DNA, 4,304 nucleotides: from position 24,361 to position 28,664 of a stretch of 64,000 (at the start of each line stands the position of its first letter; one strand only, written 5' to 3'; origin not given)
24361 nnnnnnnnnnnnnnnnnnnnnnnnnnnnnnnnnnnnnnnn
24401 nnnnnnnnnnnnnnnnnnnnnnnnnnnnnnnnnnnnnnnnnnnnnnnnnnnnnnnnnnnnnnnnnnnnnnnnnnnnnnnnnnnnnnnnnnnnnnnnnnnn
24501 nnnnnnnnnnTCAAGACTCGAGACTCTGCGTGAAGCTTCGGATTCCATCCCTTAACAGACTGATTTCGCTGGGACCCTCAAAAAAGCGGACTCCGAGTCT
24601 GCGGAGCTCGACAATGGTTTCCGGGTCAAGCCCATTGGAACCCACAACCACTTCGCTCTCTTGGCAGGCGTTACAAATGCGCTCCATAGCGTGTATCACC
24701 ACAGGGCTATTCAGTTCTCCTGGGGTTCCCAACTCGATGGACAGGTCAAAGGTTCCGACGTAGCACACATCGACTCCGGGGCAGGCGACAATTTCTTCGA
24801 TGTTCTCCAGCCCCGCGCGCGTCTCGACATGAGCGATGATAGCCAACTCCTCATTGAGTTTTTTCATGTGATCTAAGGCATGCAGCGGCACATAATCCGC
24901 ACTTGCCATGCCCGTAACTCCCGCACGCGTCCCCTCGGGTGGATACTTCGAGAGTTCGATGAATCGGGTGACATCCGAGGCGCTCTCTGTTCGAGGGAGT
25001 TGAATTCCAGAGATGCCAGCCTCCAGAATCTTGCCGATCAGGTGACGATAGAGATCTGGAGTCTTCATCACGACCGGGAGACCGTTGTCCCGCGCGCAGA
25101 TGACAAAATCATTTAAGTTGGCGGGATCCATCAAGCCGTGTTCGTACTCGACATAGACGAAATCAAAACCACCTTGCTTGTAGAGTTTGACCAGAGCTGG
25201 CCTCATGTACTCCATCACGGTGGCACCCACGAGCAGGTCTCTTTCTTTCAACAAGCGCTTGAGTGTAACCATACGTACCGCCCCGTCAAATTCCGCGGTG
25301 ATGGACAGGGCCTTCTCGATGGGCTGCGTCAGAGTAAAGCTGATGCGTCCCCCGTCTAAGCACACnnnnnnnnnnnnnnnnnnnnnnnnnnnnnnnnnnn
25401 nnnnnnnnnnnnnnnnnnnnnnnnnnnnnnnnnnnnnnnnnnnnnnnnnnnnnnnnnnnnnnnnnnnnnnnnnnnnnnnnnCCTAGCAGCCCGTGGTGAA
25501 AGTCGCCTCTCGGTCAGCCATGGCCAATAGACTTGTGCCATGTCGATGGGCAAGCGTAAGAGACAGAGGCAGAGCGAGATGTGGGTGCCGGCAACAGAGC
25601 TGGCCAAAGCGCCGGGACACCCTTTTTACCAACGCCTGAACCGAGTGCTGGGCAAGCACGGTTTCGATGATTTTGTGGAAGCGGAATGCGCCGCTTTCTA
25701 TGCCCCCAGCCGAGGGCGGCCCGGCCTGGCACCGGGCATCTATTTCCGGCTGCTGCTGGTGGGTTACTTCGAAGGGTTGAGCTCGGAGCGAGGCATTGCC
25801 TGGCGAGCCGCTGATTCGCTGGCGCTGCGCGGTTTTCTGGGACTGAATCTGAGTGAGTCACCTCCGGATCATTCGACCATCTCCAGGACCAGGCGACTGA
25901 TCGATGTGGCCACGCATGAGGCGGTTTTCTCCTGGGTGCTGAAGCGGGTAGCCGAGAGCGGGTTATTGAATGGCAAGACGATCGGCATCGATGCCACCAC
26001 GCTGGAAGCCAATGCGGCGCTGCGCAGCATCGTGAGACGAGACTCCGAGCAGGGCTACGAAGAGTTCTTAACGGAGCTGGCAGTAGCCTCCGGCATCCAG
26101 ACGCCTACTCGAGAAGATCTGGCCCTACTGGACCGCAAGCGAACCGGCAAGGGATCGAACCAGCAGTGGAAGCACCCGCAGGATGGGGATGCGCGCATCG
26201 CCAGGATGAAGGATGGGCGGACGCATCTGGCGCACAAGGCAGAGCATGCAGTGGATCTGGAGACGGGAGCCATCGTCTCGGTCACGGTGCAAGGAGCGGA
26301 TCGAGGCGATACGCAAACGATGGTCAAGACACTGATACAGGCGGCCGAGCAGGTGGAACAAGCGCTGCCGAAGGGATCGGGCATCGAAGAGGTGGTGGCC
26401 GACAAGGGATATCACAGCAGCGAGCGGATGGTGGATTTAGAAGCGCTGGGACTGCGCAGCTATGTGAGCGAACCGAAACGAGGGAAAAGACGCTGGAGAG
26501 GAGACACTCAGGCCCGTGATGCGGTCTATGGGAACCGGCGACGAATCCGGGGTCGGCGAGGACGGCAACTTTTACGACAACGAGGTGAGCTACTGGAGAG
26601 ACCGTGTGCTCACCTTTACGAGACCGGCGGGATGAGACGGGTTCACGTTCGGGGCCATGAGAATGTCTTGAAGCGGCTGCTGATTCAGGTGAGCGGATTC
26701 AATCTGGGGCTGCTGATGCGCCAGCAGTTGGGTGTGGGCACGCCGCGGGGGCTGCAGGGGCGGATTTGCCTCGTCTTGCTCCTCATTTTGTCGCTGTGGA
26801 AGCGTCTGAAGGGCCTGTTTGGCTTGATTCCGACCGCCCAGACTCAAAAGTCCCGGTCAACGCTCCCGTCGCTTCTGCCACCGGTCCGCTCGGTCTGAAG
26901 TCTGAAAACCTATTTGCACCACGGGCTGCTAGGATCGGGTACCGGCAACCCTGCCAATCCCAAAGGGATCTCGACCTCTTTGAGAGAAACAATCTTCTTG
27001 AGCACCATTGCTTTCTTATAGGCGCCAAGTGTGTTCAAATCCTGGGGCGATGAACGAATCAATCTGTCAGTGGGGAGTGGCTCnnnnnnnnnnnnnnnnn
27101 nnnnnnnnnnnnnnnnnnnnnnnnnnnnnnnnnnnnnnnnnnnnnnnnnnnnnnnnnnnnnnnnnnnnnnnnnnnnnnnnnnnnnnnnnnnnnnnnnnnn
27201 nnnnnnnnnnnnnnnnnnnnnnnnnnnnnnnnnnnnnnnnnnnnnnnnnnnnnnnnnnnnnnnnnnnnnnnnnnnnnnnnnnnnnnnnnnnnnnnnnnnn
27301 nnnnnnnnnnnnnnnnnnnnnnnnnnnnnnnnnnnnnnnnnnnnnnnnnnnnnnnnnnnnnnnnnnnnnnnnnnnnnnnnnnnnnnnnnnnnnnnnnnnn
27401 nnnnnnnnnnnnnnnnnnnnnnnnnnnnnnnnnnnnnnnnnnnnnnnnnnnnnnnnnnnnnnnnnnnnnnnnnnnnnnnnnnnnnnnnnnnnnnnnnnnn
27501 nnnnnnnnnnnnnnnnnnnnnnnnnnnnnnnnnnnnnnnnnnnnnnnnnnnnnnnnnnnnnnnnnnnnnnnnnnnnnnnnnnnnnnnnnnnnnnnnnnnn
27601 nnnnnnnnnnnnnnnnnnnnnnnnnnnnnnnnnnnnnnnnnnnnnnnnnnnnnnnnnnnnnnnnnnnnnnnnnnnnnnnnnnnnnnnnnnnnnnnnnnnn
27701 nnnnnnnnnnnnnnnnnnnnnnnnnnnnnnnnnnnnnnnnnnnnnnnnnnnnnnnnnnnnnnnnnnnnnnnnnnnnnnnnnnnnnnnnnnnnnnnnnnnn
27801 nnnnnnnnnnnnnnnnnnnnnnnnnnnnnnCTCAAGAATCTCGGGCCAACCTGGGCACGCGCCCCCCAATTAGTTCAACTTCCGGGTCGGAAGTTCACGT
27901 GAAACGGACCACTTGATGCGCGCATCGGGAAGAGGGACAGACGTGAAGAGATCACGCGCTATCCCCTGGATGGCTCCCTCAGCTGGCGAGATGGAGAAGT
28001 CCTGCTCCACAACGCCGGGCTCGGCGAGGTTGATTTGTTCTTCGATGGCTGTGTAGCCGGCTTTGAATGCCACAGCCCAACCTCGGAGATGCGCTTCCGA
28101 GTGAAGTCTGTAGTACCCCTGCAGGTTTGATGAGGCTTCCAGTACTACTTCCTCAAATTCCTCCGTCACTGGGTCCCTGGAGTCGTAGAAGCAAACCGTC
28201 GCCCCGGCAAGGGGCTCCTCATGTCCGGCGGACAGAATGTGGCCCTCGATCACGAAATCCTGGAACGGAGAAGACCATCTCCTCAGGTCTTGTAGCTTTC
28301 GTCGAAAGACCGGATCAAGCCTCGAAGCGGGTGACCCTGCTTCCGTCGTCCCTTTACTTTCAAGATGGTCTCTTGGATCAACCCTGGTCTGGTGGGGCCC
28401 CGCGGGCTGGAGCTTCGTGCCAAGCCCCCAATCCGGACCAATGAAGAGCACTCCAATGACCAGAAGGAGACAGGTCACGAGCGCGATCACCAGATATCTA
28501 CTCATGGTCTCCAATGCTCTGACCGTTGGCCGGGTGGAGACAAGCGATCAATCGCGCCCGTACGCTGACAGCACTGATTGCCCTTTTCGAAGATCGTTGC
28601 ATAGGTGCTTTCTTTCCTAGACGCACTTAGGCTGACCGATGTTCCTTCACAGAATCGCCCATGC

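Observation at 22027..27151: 4.8-kb island (MazEF, IclR regulator, HpcH aldolase, IS5/IS1182-like IS) bracketed by about 140-bp direct repeats that duplicate a gene's 5' end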

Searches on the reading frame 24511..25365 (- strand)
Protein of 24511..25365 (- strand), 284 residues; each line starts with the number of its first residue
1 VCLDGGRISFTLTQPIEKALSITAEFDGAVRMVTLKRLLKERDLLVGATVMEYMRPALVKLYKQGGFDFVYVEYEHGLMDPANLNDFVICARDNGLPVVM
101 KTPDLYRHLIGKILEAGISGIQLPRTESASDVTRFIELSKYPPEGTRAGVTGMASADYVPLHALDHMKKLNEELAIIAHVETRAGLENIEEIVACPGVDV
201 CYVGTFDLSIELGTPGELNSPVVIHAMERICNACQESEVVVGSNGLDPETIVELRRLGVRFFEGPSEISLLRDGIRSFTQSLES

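Call 7: search_protein_families(library=pfam, proteins=[window:24511-25365:-], max_evalue=0.01)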
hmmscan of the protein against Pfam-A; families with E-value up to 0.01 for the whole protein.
window:24511-25365:- (284 aa): 1 family
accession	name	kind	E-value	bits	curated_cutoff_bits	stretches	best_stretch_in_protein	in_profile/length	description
PF03328.21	HpcH_HpaI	-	4e-22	79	25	1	55-240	10-187/221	HpcH/HpaI aldolase/citrate lyase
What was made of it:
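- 24276..25445 (-): HpcH/HpaI aldolase segment (gene 24511-25365). Pfam (call 7).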

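Call 49: find_homologous_proteins(query=window:24511-25365:-, max_evalue=1e-80)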
Query window:24511-25365:- (284 aa): 10 proteins with E <= 1e-80 among 2504 candidates.
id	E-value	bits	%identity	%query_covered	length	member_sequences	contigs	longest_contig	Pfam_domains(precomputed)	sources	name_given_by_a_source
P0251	8.3e-185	630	100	100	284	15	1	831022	PF03328.21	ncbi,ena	-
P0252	2.3e-107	376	65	88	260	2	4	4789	PF03328.21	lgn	-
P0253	1.2e-103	364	61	90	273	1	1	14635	PF03328.21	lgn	-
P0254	2.9e-102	360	62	88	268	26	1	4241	PF03328.21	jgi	-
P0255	9.4e-102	358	62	88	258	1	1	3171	PF03328.21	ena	-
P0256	1.9e-101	357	62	87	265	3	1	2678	PF03328.21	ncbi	ncbi:MAG: HpcH/HpaI aldolase family protein [Bryobacteraceae bacterium]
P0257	3.3e-101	356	62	88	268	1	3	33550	PF03328.21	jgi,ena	-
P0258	4.9e-100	352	60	88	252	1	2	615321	PF03328.21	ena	-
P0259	3.5e-98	346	60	88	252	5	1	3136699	PF03328.21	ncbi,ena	-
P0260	6.9e-86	306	85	58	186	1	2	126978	PF03328.21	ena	-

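Call 50: list_cluster_members(proteins=[P0251, P0260])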
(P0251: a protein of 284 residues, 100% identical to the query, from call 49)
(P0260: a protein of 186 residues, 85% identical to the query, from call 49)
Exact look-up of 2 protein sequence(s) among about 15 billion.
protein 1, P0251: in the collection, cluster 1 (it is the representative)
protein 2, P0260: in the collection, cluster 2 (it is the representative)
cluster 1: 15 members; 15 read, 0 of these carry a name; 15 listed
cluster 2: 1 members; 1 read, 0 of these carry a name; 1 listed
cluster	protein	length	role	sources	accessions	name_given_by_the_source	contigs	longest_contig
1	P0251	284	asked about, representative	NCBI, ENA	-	-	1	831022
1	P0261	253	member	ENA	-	-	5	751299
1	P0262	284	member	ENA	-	-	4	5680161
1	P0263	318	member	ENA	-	-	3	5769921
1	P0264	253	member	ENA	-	-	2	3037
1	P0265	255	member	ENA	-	-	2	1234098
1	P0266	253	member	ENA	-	-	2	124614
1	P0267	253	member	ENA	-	-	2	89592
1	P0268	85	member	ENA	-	-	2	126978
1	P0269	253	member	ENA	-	-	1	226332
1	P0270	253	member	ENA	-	-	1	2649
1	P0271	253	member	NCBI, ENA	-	-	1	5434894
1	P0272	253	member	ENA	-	-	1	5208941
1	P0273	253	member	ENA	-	-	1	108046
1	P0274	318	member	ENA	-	-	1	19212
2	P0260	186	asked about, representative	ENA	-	-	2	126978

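Call 51: find_encoding_contigs(protein=P0263, flank=10000, max_places=3)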
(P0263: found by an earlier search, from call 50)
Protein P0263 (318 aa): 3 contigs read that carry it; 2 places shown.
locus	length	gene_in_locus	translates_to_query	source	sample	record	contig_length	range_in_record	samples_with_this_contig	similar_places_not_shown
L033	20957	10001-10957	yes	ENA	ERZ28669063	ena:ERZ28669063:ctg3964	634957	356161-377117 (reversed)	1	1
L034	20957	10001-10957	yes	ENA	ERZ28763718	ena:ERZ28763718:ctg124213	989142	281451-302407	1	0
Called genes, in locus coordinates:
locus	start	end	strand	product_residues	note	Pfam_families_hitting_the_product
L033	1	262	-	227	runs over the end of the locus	PF00155:Aminotran_1_2, PF01212:Beta_elim_lyase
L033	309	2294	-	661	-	PF00676:E1_dh, PF02775:TPP_enzyme_C, PF02779:Transket_pyr, PF02780:Transketolase_C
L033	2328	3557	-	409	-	PF00364:Biotin_lipoyl, PF02817:E3_binding, PF00198:2-oxoacid_dh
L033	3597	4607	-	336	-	PF07991:KARI_N, PF01450:KARI_C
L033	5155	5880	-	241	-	PF17831:PDH_E1_M, PF22613:Transketolase_C_1, PF02780:Transketolase_C (faint)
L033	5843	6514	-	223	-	PF13701:DDE_Tnp_1_4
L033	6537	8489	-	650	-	PF00456:Transketolase_N (weak), PF17831:PDH_E1_M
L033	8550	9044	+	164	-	PF01047:MarR (weak), PF13404:HTH_AsnC-type, PF13412:HTH_24, PF01037:AsnC_trans_reg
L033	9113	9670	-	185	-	PF03328:HpcH_HpaI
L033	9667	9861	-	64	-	-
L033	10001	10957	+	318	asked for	PF03328:HpcH_HpaI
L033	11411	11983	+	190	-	PF00155:Aminotran_1_2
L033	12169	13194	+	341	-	PF01717:Meth_synt_2, PF08267:Meth_synt_1 (weak)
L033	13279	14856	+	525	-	PF00501:AMP-binding, PF13193:AMP-binding_C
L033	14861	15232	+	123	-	PF22636:FlK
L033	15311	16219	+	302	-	PF00296:Bac_luciferase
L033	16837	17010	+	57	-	-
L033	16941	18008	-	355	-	PF13701:DDE_Tnp_1_4, PF01609:DDE_Tnp_1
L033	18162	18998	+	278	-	PF01933:CofD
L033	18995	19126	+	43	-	-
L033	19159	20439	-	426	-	PF04055:Radical_SAM, PF19288:CofH_C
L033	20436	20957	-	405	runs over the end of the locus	PF04055:Radical_SAM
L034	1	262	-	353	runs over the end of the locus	PF00155:Aminotran_1_2, PF01212:Beta_elim_lyase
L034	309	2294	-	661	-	PF00676:E1_dh, PF02775:TPP_enzyme_C, PF02779:Transket_pyr, PF02780:Transketolase_C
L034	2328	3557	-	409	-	PF00364:Biotin_lipoyl, PF02817:E3_binding, PF00198:2-oxoacid_dh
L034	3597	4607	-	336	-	PF07991:KARI_N, PF01450:KARI_C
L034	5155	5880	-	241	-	PF17831:PDH_E1_M, PF22613:Transketolase_C_1, PF02780:Transketolase_C (faint)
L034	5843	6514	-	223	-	PF13701:DDE_Tnp_1_4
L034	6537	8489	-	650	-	PF00456:Transketolase_N (weak), PF17831:PDH_E1_M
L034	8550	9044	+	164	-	PF01047:MarR (weak), PF13404:HTH_AsnC-type, PF13412:HTH_24, PF01037:AsnC_trans_reg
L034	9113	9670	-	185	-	PF03328:HpcH_HpaI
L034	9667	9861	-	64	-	-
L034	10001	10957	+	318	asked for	PF03328:HpcH_HpaI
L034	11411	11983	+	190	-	PF00155:Aminotran_1_2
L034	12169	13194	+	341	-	PF01717:Meth_synt_2, PF08267:Meth_synt_1 (weak)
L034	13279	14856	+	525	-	PF00501:AMP-binding, PF13193:AMP-binding_C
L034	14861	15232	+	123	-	PF22636:FlK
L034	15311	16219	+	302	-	PF00296:Bac_luciferase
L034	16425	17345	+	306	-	PF01933:CofD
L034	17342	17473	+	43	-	-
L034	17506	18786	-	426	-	PF04055:Radical_SAM, PF19288:CofH_C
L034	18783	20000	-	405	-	PF04055:Radical_SAM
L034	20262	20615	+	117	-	PF01370:Epimerase (weak)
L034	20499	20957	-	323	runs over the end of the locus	PF01073:3Beta_HSD, PF01370:Epimerase, PF02719:Polysacc_synt_2, PF04321:RmlD_sub_bind, PF16363:GDP_Man_Dehyd, PF13460:NAD_binding_10 (weak)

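Call 52: find_encoding_contigs(protein=P0272, flank=10000, max_places=3)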
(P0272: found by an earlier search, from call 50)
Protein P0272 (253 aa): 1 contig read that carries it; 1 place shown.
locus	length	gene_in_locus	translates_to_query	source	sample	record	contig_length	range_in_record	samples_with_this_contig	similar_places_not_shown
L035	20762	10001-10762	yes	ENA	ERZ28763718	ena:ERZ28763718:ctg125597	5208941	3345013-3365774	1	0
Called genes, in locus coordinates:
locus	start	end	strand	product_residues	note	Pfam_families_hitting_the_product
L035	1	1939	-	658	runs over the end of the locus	PF12228:DUF3604 (weak)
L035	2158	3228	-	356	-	PF00884:Sulfatase, PF16347:SGSH_C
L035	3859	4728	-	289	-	PF00078:RVT_1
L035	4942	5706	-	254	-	PF00884:Sulfatase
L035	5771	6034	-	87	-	-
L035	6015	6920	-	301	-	-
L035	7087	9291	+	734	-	PF20656:MS_N, PF20658:MSG_insertion, PF01274:MS_TIM-barrel, PF20659:MS_C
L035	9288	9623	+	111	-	PF02129:Peptidase_S15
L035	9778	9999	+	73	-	PF07394:DUF1501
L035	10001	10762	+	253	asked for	PF03328:HpcH_HpaI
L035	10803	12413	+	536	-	PF00884:Sulfatase, PF16347:SGSH_C (weak), PF14707:Sulfatase_C (faint)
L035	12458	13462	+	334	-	PF12710:HAD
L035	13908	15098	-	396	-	PF13701:DDE_Tnp_1_4, PF01609:DDE_Tnp_1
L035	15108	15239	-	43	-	-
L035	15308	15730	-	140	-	PF00474:SSF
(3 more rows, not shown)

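Call 55: search_protein_families(library=ncbifam, proteins=[window:24511-25365:-], max_evalue=0.001)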
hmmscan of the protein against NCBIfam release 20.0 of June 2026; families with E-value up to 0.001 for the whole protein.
window:24511-25365:- (284 aa): 4 families
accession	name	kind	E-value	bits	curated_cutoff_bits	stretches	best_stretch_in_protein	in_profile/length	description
TIGR02311.1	HpaI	equivalog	3.6e-25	88.9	368.8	1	53-282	20-248/249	4-hydroxy-2-oxoheptanedioate aldolase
TIGR03239.1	GarL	equivalog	4.1e-24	85.5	406.75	1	56-243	23-208/249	2-dehydro-3-deoxyglucarate aldolase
NF007849.0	PRK10558.1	equivalog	2e-22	79.8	393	1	56-242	30-214/256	2-dehydro-3-deoxyglucarate aldolase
NF007521.0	PRK10128.1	equivalog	2.1e-16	60.3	441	1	58-249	31-221/267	2-keto-3-deoxy-L-rhamnonate aldolase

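Call 63: find_encoding_contigs(protein=P0265, flank=10000, max_places=3)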
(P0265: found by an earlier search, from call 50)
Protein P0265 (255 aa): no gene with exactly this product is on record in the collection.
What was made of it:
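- Tried and rejected: Look-up of HpcH variant P0265: not on record (call 63).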

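Call 64: find_encoding_contigs(protein=P0261, flank=10000, max_places=4)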
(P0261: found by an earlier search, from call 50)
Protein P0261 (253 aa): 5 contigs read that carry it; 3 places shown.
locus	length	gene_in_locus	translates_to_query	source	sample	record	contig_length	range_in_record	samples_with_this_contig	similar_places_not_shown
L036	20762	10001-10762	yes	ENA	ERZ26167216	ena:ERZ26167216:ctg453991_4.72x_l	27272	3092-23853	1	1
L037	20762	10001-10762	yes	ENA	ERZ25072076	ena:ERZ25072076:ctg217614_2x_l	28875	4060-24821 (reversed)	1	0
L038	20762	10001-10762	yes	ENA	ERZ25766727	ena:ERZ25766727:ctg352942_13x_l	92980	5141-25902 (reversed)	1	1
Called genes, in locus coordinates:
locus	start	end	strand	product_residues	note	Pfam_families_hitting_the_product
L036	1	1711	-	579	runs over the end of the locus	PF02538:Hydantoinase_B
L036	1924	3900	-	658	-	PF12228:DUF3604 (weak)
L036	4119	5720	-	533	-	PF00884:Sulfatase, PF01663:Phosphodiest, PF16347:SGSH_C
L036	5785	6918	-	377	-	-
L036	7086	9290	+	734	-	PF20656:MS_N, PF20658:MSG_insertion, PF01274:MS_TIM-barrel, PF20659:MS_C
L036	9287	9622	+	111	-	PF02129:Peptidase_S15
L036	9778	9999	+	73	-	PF07394:DUF1501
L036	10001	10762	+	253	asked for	PF03328:HpcH_HpaI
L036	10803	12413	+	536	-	PF00884:Sulfatase, PF16347:SGSH_C (weak)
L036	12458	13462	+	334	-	PF12710:HAD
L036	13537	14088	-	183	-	PF00474:SSF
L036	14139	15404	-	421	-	PF01408:GFO_IDH_MocA, PF21252:Glyco_hydro_109_C (weak)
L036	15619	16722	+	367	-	PF00144:Beta-lactamase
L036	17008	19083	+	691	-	PF02129:Peptidase_S15, PF00326:Peptidase_S9 (weak), PF12146:Hydrolase_4, PF08530:PepX_C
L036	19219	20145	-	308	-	-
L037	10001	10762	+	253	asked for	PF03328:HpcH_HpaI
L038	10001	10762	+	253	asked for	PF03328:HpcH_HpaI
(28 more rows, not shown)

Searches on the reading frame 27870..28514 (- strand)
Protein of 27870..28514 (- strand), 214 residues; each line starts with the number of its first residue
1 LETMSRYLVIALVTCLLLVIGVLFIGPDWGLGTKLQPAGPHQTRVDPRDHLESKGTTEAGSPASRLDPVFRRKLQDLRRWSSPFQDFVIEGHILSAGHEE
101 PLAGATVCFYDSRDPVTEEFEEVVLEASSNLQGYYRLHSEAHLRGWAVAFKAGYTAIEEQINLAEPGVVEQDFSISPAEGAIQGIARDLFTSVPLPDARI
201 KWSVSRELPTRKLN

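Call 7: search_protein_families(library=pfam, proteins=[window:27870-28514:-], max_evalue=0.01)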
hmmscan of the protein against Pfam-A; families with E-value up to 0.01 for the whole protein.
window:27870-28514:- (214 aa): 1 family
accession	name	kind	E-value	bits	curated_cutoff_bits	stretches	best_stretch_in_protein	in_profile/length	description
PF13620.12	CarboxypepD_reg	-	0.0063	17.3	32.3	0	89-174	2-80/82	Carboxypeptidase regulatory-like domain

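Call 55: search_protein_families(library=ncbifam, proteins=[window:27870-28514:-], max_evalue=0.001)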
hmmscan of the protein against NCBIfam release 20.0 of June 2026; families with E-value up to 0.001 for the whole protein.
window:27870-28514:- (214 aa): 0 families
